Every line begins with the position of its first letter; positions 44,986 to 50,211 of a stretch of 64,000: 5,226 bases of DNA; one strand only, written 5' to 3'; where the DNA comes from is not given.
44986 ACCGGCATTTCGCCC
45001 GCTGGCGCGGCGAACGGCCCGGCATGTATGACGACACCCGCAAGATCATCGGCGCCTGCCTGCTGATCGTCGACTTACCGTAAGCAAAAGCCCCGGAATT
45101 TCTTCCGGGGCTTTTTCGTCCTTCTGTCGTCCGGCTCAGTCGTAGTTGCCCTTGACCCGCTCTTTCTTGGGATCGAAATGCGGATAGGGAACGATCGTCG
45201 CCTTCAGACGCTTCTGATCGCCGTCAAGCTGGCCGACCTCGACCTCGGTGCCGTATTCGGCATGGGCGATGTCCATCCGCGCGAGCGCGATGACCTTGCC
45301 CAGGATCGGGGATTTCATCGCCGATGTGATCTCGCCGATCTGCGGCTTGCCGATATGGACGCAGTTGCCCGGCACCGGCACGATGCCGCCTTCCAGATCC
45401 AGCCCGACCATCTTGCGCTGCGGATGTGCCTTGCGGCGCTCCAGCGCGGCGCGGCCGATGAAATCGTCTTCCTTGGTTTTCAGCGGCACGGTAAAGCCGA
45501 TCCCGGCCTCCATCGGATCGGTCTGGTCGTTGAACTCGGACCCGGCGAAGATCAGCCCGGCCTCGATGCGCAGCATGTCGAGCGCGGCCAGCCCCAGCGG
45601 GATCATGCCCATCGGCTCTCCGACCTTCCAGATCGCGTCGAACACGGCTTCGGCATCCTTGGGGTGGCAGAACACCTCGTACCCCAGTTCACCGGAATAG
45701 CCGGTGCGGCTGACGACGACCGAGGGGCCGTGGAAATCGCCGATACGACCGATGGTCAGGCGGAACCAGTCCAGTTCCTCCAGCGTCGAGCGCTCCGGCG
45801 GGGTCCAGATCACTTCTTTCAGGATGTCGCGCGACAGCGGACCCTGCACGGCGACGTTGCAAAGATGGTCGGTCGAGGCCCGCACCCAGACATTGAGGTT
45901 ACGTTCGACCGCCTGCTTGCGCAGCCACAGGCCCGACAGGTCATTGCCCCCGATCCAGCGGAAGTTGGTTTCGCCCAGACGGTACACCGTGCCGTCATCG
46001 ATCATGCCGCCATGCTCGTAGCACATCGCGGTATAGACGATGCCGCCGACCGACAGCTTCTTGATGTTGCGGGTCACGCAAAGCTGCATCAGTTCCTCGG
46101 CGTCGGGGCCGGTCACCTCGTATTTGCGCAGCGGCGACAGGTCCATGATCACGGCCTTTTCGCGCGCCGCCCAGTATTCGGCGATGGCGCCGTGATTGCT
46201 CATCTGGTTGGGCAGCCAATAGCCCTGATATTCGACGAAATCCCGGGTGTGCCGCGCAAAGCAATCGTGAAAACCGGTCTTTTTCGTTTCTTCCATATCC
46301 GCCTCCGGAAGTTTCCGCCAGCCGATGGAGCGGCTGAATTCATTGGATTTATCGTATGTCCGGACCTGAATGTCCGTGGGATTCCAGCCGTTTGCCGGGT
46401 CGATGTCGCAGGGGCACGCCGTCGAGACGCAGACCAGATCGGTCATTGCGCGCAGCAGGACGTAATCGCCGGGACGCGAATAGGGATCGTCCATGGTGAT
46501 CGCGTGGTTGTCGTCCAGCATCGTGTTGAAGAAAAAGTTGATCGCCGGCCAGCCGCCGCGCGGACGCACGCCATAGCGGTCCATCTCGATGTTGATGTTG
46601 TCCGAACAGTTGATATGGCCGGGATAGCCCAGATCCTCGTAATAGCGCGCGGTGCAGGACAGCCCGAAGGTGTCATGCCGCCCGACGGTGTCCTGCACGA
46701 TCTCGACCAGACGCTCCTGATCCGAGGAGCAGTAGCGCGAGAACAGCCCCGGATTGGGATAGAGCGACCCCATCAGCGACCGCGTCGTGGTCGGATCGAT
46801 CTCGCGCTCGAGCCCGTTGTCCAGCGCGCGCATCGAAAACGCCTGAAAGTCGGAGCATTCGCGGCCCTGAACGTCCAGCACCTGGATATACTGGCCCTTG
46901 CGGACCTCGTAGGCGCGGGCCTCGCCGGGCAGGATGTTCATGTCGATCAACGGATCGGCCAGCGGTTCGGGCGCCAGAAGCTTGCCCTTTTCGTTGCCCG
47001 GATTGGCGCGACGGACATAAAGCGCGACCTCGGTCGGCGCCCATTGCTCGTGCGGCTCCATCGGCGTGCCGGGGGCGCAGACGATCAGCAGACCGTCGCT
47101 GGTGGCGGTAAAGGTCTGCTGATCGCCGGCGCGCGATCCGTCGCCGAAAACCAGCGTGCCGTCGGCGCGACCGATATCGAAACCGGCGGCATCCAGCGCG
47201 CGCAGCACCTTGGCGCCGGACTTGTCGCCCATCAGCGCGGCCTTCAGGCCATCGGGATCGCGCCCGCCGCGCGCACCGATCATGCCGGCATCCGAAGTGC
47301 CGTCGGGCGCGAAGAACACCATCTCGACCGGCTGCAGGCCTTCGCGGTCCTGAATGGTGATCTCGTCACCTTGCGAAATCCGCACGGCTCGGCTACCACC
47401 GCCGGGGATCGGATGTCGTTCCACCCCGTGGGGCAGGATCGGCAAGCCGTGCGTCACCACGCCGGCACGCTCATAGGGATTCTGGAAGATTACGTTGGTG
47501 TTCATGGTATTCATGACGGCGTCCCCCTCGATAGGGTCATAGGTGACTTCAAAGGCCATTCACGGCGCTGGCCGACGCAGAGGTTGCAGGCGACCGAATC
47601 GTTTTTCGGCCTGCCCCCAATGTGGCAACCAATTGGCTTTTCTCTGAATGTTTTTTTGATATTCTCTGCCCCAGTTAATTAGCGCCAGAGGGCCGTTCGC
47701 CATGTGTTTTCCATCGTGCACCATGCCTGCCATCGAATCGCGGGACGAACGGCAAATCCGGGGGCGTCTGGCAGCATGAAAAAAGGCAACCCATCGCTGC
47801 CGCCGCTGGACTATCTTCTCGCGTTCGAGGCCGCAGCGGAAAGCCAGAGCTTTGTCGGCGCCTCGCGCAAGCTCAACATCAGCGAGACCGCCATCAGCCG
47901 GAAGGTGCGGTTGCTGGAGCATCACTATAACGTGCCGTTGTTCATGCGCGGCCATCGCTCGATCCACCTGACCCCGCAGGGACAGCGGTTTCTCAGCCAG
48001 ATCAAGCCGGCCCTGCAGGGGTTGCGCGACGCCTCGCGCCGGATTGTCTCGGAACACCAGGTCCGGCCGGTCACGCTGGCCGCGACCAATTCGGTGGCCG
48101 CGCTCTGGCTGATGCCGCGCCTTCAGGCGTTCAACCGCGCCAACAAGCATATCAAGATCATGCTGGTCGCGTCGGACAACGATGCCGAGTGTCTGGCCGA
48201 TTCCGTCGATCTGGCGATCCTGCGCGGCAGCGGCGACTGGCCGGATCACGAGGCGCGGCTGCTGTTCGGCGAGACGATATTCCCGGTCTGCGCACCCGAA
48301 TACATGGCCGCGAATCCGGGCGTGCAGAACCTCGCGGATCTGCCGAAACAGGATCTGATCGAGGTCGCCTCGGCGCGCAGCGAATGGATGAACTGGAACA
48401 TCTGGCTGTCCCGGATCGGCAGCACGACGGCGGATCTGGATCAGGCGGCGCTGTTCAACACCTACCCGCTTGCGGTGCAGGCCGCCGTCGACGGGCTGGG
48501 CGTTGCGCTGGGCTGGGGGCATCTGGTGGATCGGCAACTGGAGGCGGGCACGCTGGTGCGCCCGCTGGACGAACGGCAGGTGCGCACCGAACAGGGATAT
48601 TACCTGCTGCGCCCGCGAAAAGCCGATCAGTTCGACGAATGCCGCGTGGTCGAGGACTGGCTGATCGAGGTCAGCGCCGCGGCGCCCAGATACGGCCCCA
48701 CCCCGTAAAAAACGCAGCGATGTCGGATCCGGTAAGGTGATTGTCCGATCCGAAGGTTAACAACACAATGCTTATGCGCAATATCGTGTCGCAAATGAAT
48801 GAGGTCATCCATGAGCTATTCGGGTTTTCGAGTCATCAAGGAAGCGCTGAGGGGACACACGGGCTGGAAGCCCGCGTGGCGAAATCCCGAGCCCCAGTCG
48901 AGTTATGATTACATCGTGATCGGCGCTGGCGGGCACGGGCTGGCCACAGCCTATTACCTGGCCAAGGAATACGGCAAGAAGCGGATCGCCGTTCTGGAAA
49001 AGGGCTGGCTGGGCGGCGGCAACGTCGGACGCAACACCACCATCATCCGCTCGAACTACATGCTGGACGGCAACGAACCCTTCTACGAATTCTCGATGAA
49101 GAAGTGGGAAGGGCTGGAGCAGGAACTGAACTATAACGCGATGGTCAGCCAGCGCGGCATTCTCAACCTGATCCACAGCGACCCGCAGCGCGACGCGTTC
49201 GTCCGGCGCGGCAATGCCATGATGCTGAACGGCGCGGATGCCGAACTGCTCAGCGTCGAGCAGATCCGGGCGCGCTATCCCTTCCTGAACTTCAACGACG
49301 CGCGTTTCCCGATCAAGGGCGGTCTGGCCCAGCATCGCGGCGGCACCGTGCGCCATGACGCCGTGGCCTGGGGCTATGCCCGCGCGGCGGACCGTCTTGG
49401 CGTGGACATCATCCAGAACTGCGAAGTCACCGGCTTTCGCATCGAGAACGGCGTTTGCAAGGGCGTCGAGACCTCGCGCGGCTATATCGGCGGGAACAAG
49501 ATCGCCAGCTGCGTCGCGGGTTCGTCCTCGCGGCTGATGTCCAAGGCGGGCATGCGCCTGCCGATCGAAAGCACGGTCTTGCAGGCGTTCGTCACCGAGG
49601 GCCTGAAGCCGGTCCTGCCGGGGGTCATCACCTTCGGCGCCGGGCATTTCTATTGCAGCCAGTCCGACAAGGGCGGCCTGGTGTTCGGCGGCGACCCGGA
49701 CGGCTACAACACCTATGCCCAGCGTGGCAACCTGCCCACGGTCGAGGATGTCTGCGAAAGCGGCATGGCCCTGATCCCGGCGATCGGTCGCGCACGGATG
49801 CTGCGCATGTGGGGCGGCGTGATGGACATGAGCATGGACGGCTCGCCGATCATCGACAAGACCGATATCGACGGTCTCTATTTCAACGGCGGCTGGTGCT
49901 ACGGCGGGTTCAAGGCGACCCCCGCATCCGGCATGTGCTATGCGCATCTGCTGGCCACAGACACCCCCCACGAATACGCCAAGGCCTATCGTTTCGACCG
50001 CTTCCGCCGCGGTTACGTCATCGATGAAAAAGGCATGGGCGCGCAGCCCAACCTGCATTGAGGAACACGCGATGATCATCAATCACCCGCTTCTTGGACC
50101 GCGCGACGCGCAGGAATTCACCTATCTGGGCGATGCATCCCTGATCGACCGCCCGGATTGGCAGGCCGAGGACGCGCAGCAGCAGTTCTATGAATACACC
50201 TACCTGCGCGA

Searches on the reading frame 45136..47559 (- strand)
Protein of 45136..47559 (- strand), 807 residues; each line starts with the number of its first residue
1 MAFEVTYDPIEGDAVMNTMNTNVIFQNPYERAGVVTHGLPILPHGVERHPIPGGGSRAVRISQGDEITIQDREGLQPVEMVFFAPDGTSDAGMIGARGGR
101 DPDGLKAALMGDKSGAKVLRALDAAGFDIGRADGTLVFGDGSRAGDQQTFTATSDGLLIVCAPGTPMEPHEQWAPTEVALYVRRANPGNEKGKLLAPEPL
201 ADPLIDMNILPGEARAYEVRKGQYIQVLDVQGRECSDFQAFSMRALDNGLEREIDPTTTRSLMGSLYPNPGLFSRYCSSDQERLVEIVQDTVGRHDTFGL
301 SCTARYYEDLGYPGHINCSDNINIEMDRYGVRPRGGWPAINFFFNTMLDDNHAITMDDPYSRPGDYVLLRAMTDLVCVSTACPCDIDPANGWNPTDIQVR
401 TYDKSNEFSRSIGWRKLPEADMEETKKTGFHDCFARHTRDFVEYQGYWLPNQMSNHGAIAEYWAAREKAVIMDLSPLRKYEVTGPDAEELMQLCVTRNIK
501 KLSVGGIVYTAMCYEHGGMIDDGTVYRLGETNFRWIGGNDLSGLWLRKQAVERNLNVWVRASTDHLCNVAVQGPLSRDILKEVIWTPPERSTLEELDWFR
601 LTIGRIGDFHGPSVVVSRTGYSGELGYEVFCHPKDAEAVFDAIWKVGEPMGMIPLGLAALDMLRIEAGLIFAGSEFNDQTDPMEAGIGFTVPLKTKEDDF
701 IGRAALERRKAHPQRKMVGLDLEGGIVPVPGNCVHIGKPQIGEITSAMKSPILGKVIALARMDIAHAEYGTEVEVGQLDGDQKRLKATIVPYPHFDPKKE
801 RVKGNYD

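Call 7: search_protein_families(library=pfam, proteins=[window:45136-47559:-])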
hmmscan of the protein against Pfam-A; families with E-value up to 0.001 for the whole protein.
window:45136-47559:- (807 aa): 3 families
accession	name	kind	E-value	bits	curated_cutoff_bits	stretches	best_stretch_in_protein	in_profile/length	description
PF01571.26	GCV_T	-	7.4e-63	212.6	25.6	1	431-689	2-254/255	Aminomethyltransferase folate-binding domain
PF09347.15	DUF1989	-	6.7e-47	159.7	27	1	209-376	3-168/168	Domain of unknown function (DUF1989)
PF08669.17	GCV_T_C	-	3.8e-15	56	25.9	1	715-796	1-80/80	Glycine cleavage T-protein C-terminal barrel domain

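Call 8: search_protein_families(library=ncbifam, proteins=[window:45136-47559:-])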
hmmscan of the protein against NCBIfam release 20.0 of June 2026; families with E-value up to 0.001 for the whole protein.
window:45136-47559:- (807 aa): 10 families
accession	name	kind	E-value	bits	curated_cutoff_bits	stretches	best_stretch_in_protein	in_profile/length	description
NF053776.1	TmaoDeMthMsil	equivalog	0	1220.5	1100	1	41-803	8-762/763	trimethylamine N-oxide demethylase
NF001567.0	PRK00389.1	subfamily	1.6e-74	251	300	1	424-799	2-357/359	glycine cleavage system aminomethyltransferase GcvT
TIGR00528.1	gcvT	equivalog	4.6e-61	206.7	235.85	1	426-775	2-343/362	glycine cleavage system aminomethyltransferase GcvT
TIGR01372.1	soxA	subfamily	3.8e-52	177.3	1164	1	458-803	646-995/996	sarcosine oxidase subunit alpha family protein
NF009133.0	PRK12486.1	equivalog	1.2e-43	149.5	410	1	458-781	44-358/369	dimethylsulfoniopropionate demethylase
NF010093.0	PRK13579.1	equivalog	4.3e-42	144.2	459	1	421-796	5-365/371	glycine cleavage system aminomethyltransferase GcvT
TIGR03424.1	urea_degr_1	equivalog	2.4e-29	102.4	284.7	1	207-399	6-195/198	urea amidolyase associated protein UAAP2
TIGR03425.1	urea_degr_2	hypoth_equivalog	2e-24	86.1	205.95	1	209-409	7-210/233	urea amidolyase associated protein UAAP1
NF047633.1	SyrngDmethDesA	equivalog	1e-13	50.6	800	1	460-670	38-250/453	syringate O-demethylase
NF047885.1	VanMgalDeMLigM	equivalog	2.4e-13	49.8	580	1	460-670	37-251/461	vanillate/3-O-methylgallate O-demethylase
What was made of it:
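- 45136..47559 (-): tdm, TMAO demethylase. NCBIfam NF053776 scores 1220 bits against a cutoff of 1100 (call 8).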

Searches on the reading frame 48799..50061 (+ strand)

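Call 55: search_protein_families(library=pfam, proteins=[window:48799-50061:+], max_evalue=0.00001)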
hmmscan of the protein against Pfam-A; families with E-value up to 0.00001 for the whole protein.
window:48799-50061:+ (420 aa): 2 families
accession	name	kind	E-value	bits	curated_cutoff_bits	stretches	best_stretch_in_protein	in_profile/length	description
PF01266.30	DAO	-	7.5e-62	210.3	27.9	1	37-384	1-353/353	FAD dependent oxidoreductase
PF13450.12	NAD_binding_8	-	5.9e-06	26.9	21.9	0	40-80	1-39/68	NAD(P)-binding Rossmann-like domain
